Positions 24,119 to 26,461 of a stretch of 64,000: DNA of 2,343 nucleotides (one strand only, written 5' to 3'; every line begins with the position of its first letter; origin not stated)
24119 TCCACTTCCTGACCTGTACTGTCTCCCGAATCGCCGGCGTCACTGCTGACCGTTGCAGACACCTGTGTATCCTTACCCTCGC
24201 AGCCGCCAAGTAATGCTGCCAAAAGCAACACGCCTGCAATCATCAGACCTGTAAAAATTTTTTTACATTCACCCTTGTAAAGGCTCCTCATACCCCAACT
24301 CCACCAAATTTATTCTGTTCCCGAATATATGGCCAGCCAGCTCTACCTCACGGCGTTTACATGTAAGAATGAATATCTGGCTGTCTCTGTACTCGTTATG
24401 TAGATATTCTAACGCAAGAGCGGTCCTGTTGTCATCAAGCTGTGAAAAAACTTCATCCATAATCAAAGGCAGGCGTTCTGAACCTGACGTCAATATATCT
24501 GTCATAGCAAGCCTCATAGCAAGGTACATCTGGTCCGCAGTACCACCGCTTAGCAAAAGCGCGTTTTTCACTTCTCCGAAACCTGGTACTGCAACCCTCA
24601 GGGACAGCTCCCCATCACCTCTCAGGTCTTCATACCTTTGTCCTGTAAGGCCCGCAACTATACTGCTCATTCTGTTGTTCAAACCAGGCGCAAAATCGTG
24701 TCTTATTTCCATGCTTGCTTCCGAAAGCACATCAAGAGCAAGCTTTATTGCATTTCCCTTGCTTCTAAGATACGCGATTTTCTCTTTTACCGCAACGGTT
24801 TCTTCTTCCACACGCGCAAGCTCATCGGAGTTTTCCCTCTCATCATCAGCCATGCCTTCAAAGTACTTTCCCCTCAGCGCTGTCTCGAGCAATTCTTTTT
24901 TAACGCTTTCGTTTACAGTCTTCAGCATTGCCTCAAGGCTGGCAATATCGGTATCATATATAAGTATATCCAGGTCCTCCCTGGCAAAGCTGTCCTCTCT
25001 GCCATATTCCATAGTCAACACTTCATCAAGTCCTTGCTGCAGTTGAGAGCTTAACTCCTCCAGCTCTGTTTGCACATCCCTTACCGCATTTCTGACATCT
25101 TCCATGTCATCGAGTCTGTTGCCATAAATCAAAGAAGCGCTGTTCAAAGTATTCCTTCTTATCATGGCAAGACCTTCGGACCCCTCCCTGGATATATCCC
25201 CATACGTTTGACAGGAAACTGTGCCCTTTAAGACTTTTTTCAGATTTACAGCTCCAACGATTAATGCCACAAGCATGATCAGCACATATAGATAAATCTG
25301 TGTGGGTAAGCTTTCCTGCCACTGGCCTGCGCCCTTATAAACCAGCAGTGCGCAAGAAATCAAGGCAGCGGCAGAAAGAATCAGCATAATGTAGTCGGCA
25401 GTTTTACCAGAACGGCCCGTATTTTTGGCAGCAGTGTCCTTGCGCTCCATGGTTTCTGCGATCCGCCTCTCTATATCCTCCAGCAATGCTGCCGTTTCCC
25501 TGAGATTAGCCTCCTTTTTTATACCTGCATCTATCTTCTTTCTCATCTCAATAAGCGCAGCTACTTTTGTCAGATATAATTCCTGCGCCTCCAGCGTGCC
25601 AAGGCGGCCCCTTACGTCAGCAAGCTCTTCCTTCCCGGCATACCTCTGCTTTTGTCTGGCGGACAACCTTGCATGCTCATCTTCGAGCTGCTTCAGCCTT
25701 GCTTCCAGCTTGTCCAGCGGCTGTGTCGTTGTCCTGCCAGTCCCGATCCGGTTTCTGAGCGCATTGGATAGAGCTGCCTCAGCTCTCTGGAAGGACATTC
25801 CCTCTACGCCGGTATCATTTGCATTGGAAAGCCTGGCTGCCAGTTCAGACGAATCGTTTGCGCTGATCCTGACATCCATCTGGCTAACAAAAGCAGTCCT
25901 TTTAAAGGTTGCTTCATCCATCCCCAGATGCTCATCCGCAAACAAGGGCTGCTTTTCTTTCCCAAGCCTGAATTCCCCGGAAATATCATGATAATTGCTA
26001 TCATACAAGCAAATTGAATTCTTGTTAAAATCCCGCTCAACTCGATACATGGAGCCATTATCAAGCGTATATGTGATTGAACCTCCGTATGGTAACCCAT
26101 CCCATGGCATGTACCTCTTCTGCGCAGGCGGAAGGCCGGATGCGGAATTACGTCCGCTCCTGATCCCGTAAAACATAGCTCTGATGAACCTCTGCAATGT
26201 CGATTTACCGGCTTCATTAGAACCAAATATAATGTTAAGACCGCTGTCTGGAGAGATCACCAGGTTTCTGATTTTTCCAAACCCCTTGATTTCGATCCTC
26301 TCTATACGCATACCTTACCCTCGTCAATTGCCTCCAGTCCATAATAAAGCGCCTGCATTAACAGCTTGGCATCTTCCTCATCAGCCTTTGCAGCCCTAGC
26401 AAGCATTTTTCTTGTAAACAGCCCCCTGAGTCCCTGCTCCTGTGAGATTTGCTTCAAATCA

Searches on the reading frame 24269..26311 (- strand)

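Call 83: search_protein_families(library=ncbifam, proteins=[window:24269-26311:-], max_evalue=1e-10)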
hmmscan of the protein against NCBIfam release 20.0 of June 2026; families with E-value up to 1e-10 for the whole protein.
window:24269-26311:- (680 aa): 1 family
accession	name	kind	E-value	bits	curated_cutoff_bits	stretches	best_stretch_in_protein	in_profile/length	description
NF003034.1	PRK03918.1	equivalog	3.8e-11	41.7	700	0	1-103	1-98/878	DNA double-strand break repair ATPase Rad50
